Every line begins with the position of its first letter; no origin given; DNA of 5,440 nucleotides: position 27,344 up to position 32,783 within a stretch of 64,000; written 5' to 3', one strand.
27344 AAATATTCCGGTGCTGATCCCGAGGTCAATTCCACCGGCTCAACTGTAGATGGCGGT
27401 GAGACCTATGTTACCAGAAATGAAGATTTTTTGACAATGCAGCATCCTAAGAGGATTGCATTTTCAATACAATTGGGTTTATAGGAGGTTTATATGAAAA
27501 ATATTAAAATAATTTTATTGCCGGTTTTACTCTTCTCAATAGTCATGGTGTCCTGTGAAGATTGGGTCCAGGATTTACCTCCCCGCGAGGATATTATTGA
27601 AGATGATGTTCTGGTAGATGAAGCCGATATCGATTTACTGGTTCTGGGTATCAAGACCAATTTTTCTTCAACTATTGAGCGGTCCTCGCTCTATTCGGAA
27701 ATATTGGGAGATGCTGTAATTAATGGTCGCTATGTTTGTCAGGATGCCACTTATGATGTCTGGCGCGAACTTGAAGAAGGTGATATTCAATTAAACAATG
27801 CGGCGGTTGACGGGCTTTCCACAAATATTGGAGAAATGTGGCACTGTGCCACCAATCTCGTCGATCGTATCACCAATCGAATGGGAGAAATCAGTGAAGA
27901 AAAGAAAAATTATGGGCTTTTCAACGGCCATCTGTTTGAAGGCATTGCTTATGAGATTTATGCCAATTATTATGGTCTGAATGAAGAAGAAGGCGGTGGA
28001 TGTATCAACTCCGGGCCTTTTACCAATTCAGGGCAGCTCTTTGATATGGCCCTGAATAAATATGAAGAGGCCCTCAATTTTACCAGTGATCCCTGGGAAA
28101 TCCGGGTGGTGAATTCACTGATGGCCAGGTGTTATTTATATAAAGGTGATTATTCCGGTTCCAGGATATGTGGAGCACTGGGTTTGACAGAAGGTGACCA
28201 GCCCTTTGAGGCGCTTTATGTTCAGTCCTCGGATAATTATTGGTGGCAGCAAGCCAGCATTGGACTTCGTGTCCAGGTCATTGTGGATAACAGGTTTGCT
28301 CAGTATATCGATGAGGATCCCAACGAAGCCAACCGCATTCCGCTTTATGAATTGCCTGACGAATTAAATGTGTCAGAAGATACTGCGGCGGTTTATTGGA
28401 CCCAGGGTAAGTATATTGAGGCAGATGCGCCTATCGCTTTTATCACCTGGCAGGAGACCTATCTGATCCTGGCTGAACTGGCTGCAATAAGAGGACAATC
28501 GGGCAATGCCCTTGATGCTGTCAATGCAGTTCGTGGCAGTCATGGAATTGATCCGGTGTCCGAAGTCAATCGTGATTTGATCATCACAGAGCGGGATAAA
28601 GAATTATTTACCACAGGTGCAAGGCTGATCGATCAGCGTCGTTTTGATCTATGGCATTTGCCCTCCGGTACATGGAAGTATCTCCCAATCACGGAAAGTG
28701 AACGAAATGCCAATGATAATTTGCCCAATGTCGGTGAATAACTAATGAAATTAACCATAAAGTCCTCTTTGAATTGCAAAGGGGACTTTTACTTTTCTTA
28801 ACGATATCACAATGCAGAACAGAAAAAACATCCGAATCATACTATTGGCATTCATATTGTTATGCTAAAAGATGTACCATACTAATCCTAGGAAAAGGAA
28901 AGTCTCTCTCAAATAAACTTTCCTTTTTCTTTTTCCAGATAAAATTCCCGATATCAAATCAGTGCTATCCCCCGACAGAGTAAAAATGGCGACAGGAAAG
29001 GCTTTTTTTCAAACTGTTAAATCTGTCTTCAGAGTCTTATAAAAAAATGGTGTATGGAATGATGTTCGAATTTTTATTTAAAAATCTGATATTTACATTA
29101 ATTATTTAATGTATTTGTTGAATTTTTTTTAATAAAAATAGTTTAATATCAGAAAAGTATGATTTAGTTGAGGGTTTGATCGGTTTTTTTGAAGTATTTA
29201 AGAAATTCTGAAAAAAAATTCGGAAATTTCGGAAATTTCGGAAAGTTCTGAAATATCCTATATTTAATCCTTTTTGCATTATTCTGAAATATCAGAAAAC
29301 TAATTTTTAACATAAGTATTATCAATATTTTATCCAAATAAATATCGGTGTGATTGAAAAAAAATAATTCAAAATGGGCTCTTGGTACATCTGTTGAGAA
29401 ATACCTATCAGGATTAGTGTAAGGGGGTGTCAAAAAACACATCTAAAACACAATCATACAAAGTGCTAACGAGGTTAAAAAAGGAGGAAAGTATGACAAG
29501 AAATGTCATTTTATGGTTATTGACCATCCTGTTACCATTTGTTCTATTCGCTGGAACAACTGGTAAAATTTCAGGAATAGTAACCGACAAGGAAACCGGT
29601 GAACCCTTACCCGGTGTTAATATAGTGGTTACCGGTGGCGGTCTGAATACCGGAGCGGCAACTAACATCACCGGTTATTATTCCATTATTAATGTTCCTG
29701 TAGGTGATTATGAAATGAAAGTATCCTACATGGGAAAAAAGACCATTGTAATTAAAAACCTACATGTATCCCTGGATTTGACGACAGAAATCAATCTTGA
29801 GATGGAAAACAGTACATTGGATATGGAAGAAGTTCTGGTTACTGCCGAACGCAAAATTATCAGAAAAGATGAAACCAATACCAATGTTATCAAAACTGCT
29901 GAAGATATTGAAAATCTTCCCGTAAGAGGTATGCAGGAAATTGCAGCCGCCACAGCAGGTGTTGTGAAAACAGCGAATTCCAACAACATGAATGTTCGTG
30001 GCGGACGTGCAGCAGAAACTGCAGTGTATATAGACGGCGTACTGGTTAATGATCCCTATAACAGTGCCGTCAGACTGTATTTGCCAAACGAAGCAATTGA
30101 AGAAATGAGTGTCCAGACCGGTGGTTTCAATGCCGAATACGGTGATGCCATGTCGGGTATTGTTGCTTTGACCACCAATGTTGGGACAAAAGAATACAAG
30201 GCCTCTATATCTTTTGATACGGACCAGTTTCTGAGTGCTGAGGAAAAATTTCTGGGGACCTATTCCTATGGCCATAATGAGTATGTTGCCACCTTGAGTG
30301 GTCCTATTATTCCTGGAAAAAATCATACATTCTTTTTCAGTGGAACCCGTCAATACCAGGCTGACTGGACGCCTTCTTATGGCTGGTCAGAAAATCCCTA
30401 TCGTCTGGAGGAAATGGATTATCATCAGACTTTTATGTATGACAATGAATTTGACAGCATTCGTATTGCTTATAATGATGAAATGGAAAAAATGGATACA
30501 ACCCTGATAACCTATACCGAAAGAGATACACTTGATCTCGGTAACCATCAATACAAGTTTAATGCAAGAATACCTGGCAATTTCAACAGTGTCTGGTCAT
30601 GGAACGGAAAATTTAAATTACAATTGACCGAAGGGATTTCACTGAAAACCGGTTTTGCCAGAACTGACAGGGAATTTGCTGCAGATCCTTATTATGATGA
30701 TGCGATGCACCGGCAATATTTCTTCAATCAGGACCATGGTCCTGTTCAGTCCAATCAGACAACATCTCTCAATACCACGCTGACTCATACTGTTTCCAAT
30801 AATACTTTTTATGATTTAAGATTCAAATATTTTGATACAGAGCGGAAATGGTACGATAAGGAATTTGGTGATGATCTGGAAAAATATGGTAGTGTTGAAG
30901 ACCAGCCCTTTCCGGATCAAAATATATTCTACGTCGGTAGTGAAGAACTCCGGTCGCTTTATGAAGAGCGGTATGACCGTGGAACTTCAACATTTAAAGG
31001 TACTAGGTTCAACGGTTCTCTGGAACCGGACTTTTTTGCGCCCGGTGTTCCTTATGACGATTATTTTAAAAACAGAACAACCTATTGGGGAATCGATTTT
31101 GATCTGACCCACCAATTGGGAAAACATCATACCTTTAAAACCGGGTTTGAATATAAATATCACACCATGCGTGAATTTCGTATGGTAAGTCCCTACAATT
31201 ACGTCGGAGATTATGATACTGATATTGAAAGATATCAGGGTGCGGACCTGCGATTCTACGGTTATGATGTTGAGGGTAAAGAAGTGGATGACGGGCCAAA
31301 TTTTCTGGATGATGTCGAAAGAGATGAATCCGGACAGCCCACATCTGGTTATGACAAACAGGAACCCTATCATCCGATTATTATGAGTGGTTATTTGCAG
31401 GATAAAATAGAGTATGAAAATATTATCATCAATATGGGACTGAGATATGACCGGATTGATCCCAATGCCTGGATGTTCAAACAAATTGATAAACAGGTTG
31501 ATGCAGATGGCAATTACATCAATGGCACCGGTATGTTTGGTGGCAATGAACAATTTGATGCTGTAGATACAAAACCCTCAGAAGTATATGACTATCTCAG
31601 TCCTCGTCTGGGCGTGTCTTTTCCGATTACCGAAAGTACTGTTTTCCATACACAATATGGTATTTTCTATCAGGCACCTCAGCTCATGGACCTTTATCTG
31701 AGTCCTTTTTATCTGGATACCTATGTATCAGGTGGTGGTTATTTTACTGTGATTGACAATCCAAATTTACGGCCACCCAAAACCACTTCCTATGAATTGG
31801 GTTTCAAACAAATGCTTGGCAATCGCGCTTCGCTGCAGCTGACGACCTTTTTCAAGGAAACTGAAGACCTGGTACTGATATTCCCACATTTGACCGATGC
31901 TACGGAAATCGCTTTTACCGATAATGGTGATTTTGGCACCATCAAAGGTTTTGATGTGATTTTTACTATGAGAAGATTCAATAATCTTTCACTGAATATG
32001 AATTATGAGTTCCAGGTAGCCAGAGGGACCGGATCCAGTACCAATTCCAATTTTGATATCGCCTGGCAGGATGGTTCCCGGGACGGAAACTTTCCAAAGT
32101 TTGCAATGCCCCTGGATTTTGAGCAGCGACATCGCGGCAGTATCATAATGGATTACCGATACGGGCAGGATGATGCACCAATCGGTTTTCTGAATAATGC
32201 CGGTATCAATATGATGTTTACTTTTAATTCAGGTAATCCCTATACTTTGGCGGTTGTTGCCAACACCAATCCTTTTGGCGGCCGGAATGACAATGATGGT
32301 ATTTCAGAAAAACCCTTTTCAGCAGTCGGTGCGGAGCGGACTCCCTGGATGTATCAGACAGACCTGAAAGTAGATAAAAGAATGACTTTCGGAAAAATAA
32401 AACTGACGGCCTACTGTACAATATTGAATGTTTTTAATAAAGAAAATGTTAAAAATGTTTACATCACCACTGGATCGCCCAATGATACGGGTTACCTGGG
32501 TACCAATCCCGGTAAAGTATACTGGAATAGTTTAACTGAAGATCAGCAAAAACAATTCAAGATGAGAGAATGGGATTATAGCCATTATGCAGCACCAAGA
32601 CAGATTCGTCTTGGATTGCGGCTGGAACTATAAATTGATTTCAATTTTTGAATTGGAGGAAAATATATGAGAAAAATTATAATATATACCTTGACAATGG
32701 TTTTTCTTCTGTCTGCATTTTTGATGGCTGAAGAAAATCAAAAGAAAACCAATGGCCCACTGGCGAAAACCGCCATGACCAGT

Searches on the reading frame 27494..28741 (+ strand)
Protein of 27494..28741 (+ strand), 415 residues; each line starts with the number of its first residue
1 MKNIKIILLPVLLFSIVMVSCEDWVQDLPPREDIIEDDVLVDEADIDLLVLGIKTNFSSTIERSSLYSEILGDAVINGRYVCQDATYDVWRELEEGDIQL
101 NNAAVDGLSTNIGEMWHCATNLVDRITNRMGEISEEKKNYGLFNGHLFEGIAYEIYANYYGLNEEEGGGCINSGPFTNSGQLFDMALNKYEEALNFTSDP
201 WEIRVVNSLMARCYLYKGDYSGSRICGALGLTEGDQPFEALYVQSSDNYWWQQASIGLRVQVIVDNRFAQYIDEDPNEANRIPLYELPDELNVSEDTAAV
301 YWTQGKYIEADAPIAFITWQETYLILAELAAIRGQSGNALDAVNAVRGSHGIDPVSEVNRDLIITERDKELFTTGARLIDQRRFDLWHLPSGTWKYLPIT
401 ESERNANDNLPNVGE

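Call 9: search_protein_families(library=pfam, proteins=[window:27494-28741:+])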
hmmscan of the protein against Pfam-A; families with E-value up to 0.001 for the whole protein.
window:27494-28741:+ (415 aa): 1 family
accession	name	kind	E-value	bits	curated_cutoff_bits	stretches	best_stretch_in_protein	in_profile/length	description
PF07980.17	SusD_RagB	-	4.4e-07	30.3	23.1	1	321-398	163-235/297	SusD family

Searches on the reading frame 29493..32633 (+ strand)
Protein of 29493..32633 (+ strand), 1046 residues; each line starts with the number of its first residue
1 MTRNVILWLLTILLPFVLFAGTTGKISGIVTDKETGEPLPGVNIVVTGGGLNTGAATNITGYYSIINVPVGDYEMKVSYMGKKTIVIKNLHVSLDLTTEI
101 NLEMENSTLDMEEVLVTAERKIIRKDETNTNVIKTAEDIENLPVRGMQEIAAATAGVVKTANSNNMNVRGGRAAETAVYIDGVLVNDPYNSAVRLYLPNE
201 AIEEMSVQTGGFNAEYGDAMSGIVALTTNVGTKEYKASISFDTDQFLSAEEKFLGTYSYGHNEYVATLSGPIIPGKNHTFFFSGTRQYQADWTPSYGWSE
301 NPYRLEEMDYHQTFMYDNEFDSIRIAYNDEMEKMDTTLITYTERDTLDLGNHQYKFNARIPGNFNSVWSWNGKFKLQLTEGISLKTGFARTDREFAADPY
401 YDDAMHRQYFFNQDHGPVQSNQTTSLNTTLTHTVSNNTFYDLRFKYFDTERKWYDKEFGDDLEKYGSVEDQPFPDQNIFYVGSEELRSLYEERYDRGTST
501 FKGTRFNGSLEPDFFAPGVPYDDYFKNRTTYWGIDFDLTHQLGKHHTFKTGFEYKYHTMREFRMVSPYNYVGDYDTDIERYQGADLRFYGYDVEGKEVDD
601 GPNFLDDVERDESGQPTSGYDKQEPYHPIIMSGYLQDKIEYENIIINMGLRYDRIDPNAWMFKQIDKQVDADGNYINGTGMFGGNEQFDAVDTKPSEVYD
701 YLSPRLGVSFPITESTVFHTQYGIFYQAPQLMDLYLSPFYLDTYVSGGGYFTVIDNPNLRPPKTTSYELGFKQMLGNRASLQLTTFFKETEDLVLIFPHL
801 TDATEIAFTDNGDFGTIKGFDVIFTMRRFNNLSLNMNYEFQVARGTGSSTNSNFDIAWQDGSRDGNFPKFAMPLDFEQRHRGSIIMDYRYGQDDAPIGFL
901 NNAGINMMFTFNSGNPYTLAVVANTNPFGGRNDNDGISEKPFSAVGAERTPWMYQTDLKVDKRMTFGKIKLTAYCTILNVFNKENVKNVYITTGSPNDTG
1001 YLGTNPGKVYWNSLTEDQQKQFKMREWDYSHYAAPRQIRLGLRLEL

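Call 9: search_protein_families(library=pfam, proteins=[window:29493-32633:+])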
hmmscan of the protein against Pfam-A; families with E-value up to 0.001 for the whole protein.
window:29493-32633:+ (1046 aa): 4 families
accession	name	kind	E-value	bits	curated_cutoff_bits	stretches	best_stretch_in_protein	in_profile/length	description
PF13715.12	CarbopepD_reg_2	-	4e-20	72.1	32.2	1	26-116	1-88/88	CarboxypepD_reg-like domain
PF00593.30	TonB_dep_Rec_b-barrel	-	1.1e-17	65.5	27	1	411-922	51-393/436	TonB dependent receptor-like, beta-barrel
PF13620.12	CarboxypepD_reg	-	1.6e-16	60.9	32.3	1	26-104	2-81/82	Carboxypeptidase regulatory-like domain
PF07715.20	Plug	-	1.1e-10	42.4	23.9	1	131-222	8-106/107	TonB-dependent Receptor Plug Domain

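Call 35: find_homologous_proteins(query=window:29493-32633:+, max_evalue=1e-50)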
Query window:29493-32633:+ (1046 aa): 751 proteins with E <= 1e-50 among 8000 candidates; the best 120 are listed.
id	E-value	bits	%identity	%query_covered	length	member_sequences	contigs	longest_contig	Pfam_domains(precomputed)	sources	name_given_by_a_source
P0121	0.0e+0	2441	100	100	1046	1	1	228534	PF13715.13,PF07715.21,PF13620.13,PF00593.31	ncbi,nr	ncbi:MAG: TonB-dependent receptor [Candidatus Marinimicrobia bacterium]|nr:TonB-dependent receptor [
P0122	0.0e+0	2054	82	100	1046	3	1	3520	PF13715.13,PF07715.21,PF13620.13,PF00593.31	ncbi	-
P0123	0.0e+0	1417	60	100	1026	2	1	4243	PF13715.13,PF07715.21,PF13620.13,PF00593.31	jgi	-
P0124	0.0e+0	1414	60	100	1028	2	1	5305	PF13715.13,PF07715.21,PF13620.13,PF00593.31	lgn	-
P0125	0.0e+0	1401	59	100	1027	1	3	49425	PF13715.13,PF07715.21,PF13620.13,PF00593.31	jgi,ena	-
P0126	0.0e+0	1392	60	100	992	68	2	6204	PF13715.13,PF25183.2,PF07715.21,PF13620.13,PF00593.31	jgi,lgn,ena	jgi:outer membrane receptor protein involved in Fe transport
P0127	0.0e+0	1381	60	100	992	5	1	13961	PF13715.13,PF25183.2,PF07715.21,PF13620.13,PF00593.31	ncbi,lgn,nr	ncbi:MAG: TonB-dependent receptor [Candidatus Marinimicrobia bacterium]|nr:TonB-dependent receptor [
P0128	0.0e+0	1380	60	100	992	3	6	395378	PF13715.13,PF25183.2,PF07715.21,PF13620.13,PF00593.31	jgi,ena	-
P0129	0.0e+0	1359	59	100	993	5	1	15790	PF13715.13,PF25183.2,PF07715.21,PF13620.13,PF00593.31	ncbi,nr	ncbi:MAG: TonB-dependent receptor [Candidatus Marinimicrobia bacterium]|nr:TonB-dependent receptor [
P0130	0.0e+0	1351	58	99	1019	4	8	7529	PF13715.13,PF07715.21,PF13620.13,PF00593.31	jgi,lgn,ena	-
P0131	0.0e+0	1345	60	99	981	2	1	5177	PF13715.13,PF25183.2,PF07715.21,PF13620.13,PF00593.31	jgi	-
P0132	0.0e+0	1338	58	100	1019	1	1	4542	PF13715.13,PF07715.21,PF13620.13,PF00593.31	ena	-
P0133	0.0e+0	1336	58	100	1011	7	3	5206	PF13715.13,PF07715.21,PF13620.13,PF00593.31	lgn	-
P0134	0.0e+0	1329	58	100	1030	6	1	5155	PF13715.13,PF07715.21,PF13620.13,PF00593.31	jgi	-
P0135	0.0e+0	1328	58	100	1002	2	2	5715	PF13715.13,PF07715.21,PF13620.13,PF00593.31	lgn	-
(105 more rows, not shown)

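Call 37: find_related_loci(query=A3, collection=metagenome_contigs, flank=6000)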
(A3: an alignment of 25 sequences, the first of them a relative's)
Query A3 (1046 aa) in metagenome_contigs; peptide patterns used: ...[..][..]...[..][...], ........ (x = any residue, [..] = any of these).
600 stretches matched a pattern (row limit reached: there are more); 532 encode a relative of the query (tblastn E <= 1e-3); the best 80 are kept; 80 distinct loci.
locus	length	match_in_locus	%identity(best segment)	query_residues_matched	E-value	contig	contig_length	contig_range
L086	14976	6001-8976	60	1-1046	0e+0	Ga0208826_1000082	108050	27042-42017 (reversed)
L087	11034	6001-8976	59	1-1046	0e+0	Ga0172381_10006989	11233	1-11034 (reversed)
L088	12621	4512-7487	59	1-1046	0e+0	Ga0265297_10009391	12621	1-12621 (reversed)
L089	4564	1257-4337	59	1-1046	0e+0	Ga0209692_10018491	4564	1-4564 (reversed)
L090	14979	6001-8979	59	1-1046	0e+0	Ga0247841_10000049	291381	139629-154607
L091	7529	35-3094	58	1-1046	0e+0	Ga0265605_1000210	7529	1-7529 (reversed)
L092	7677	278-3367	58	1-1046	0e+0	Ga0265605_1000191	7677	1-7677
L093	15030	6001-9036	59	1-1046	0e+0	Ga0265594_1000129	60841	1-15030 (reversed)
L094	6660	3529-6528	56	1-1046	0e+0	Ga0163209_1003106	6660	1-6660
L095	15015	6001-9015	54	1-1046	0e+0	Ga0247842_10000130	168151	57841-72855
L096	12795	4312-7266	55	19-1046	0e+0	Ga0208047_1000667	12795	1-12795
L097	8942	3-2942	54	24-1046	0e+0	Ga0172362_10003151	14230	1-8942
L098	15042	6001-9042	53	1-1046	0e+0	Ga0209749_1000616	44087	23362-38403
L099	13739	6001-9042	53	1-1046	0e+0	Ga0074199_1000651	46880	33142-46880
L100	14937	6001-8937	53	1-1046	0e+0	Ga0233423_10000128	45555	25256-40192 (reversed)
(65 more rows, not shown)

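Call 94: find_encoding_contigs(protein=P0122, flank=3000, max_places=4)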
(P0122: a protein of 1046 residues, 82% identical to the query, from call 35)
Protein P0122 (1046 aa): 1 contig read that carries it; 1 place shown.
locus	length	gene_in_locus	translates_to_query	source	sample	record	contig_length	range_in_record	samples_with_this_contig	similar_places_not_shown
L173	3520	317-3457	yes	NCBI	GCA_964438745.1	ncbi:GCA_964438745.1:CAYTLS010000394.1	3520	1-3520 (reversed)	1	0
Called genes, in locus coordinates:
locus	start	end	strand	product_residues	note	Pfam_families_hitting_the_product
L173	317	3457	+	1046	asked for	PF13620:CarboxypepD_reg, PF13715:CarbopepD_reg_2, PF07715:Plug, PF00593:TonB_dep_Rec_b-barrel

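Call 95: find_encoding_contigs(protein=P0123, flank=3000, max_places=4)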
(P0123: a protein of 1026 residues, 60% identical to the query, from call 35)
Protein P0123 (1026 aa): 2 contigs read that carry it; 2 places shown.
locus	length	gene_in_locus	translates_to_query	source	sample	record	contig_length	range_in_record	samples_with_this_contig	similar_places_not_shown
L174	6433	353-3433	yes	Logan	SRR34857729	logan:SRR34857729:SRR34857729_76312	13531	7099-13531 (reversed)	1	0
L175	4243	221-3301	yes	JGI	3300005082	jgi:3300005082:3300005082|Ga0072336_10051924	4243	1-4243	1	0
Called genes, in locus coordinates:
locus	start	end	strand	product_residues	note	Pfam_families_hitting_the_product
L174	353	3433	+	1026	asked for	PF13620:CarboxypepD_reg, PF13715:CarbopepD_reg_2, PF07715:Plug, PF00593:TonB_dep_Rec_b-barrel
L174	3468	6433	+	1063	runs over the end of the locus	-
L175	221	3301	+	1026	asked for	PF13620:CarboxypepD_reg, PF13715:CarbopepD_reg_2, PF07715:Plug, PF00593:TonB_dep_Rec_b-barrel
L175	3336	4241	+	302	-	?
